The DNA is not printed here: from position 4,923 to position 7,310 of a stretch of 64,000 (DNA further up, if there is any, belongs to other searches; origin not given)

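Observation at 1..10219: Co-oriented surface-glycosylation / sortase / disulfide-bond module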

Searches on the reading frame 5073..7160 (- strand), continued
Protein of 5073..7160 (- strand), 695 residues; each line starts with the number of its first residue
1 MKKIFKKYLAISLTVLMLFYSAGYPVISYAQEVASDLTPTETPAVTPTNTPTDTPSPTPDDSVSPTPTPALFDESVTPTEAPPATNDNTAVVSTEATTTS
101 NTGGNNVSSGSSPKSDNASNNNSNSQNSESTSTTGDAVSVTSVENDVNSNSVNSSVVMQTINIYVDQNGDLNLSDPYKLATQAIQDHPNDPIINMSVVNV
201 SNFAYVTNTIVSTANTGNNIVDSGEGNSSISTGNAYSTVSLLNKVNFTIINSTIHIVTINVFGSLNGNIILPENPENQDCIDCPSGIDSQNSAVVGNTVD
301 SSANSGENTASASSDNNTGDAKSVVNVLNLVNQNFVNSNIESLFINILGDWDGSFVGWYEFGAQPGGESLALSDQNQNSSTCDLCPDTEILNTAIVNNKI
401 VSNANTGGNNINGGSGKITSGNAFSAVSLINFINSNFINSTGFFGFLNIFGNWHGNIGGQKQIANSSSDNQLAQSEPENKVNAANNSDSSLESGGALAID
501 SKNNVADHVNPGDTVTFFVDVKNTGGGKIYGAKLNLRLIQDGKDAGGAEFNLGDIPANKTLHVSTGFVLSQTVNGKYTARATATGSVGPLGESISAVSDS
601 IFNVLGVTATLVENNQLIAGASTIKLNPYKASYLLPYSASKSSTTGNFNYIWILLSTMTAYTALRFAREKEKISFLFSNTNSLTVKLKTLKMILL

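Call 40: fold_search(model_id=the predicted structure, library=pdb)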
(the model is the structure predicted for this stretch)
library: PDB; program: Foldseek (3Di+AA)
matches with E <= 10: 1740; with E <= 0.001: 4
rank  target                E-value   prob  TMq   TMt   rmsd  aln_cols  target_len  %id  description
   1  5cl2_B                1.4e-04  1.00  0.12  0.31   6.0       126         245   20  Crystal structure of Spo0M, sporulation control protein, from Bacillus subtilis. (released 2015-12-16)
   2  5cl2_A                3.1e-04  1.00  0.12  0.29   6.3       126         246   20  Crystal structure of Spo0M, sporulation control protein, from Bacillus subtilis. (released 2015-12-16)
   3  3idu_A                9.7e-04  1.00  0.13  0.62   8.8       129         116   19  Crystal Structure of the CARDB domain of the PF1109 protein in complex with di-metal ions from Pyrococcus furiosus, No (released 2009-08-04)
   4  8rjc_5                9.7e-04  1.00  0.14  0.49  17.4       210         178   10  Structure of the rabbit 80S ribosome stalled on a 2-TMD rhodopsin intermediate in complex with Sec61-TRAP, open confor (released 2024-01-24)
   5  3idu_B                1.2e-03  1.00  0.12  0.64   4.3       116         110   22  Crystal Structure of the CARDB domain of the PF1109 protein in complex with di-metal ions from Pyrococcus furiosus, No (released 2009-08-04)
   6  8b5l_v                1.6e-03  1.00  0.13  0.54   4.3       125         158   12  Cryo-EM structure of ribosome-Sec61-TRAP (TRanslocon Associated Protein) translocon complex (released 2023-03-01)
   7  1tza_A                1.8e-03  1.00  0.12  0.47  10.5       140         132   13  X-ray structure of Northeast Structural Genomics Consortium target SoR45 (released 2004-07-27)
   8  9n9j_5                2.3e-03  1.00  0.15  0.64   3.6       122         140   11  Structure of a GRP94 folding intermediate engaged with a CCDC134- and FKBP11-bound secretory translocon (released 2025-11-19)
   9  3frp_G                2.5e-03  1.00  0.12  0.37  17.5       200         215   12  Crystal Structure of Cobra Venom Factor, a Co-factor for C3- and C5 convertase CVFBb (released 2009-04-28)
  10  8xgl_A                2.6e-03  1.00  0.12  0.58   3.9       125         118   18  Structure of the Magnaporthe oryzae effector NIS1 (released 2024-09-18)
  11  8b5l_q                2.9e-03  1.00  0.15  0.59  10.8       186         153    9  Cryo-EM structure of ribosome-Sec61-TRAP (TRanslocon Associated Protein) translocon complex (released 2023-03-01)
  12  8rc4_g                3.4e-03  1.00  0.14  0.11   3.8       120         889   15  Structure of Integrator-PP2A complex (released 2024-02-07)
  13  8b6l_F                3.6e-03  1.00  0.13  0.52   9.9       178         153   15  Subtomogram average of the human Sec61-TRAP-OSTA-translocon (released 2022-12-07)
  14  8btk_TB               3.9e-03  1.00  0.14  0.55   9.4       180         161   11  Structure of the TRAP complex with the Sec translocon and a translating ribosome (released 2023-05-24)
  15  2kl6_MODEL_1_A        4.1e-03  1.00  0.12  0.64   4.5       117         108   22  Solution NMR structure of the CARDB domain of PF1109 from Pyrococcus furiosus. Northeast Structural Genomics C (released 2009-08-25)
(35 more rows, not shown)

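Call 44: search_solved_structures(query=A1, max_evalue=1)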
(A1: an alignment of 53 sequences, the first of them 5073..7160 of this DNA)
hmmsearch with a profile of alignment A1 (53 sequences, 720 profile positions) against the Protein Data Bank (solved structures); distinct sequences matched with E-value up to 1: 1.
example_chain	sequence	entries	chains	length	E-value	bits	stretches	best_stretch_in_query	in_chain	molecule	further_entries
8zvk_A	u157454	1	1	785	0.00019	23.1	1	32-102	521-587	AaBgIC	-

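Call 53: search_protein_families(library=pfam, proteins=[L001:7246-8076:+, L001:8073-11285:+, L001:11289-12116:+], max_evalue=0.01)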
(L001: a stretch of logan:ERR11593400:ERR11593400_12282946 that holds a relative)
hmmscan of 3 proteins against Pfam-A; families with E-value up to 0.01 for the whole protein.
L001:7246-8076:+ (276 aa): 2 families
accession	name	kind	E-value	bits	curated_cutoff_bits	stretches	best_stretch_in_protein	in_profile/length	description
PF01522.26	Polysacc_deac_1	-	1.1e-22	80.7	23.1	1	90-219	4-122/124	Polysaccharide deacetylase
PF10096.14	DUF2334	-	0.00011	22.3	26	1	104-219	16-141/203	Uncharacterized protein conserved in bacteria (DUF2334)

L001:8073-11285:+ (1070 aa): 0 families

L001:11289-12116:+ (276 aa): 0 families

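Call 69: search_protein_families(library=pfam, proteins=[L001:8073-11285:+], max_evalue=10)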
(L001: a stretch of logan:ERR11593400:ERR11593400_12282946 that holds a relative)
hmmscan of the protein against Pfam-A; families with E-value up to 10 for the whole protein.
L001:8073-11285:+ (1070 aa): 0 families

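Call 70: search_protein_families(library=ncbifam, proteins=[L001:8073-11285:+], max_evalue=10)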
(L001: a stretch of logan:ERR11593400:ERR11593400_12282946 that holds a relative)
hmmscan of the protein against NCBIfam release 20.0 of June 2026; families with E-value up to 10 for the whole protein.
L001:8073-11285:+ (1070 aa): 1 family
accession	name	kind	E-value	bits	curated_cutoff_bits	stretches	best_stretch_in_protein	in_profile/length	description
NF047440.1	LA3751_2_3_fam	subfamily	2.9e-14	52.7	200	3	318-438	263-387/460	LA_3751/LA_3752 family putative glycosyltransferase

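Call 71: search_solved_structures(query=L001:8073-11285:+, max_evalue=10)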
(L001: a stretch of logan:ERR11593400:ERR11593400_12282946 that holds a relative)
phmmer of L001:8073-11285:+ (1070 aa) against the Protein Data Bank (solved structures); distinct sequences matched with E-value up to 10: 0.

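Call 78: list_cluster_members(proteins=[P0001, P0272])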
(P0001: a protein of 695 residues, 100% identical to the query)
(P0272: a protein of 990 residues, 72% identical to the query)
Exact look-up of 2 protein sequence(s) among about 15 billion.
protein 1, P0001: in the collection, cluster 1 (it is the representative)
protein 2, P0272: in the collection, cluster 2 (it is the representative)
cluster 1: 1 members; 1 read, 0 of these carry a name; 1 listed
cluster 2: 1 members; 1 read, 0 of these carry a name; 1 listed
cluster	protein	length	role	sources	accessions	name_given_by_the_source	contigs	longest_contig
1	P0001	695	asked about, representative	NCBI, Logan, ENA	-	-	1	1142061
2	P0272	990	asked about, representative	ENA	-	-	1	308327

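Call 85: search_protein_families(library=pfam, alignment_id=A1, max_evalue=1)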
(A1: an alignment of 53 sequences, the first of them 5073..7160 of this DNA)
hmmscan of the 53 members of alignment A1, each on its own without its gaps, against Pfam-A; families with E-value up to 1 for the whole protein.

A. member 1, window:5073-7160:- (695 aa): 1 family
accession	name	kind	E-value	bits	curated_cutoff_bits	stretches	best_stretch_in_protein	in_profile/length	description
PF16976.10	RcpC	-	0.16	12.4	28.8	1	496-522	15-41/114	Flp pilus assembly protein RcpC/CpaB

B. families by the number of members that match (of 53 scanned): 24 families
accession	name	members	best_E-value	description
PF16976.10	RcpC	8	0.0036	Flp pilus assembly protein RcpC/CpaB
PF05887.16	Trypan_PARP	3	0.0018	Procyclic acidic repetitive protein (PARP)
PF06467.20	zf-FCS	2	0.094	MYM-type Zinc finger with FCS sequence motif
PF24046.1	At4g08330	2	0.31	At4g08330 beta-tent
PF01391.23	Collagen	1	4.8e-05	Collagen triple helix repeat (20 copies)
PF04886.17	PT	1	0.0018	PT disordered repeat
PF16371.11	MetallophosN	1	0.0044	N terminal of Calcineurin-like phosphoesterase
PF22251.1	PFF1_TM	1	0.0066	Vacuolar membrane protease, transmembrane domain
PF13240.11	Zn_Ribbon_1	1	0.011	zinc-ribbon domain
PF04491.17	Pox_T4_N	1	0.041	Poxvirus T4 protein, N terminus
PF23362.1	DHX37_C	1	0.041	DEAH helicase DHX37 C-terminal domain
PF16955.11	OFeT_1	1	0.047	Ferrous iron uptake permease, iron-lead transporter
PF10958.13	DUF2759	1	0.055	Protein of unknown function (DUF2759)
PF13248.11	Zn_ribbon_3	1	0.093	zinc-ribbon domain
PF24460.1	DUF7575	1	0.11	Domain of unknown function (DUF7575)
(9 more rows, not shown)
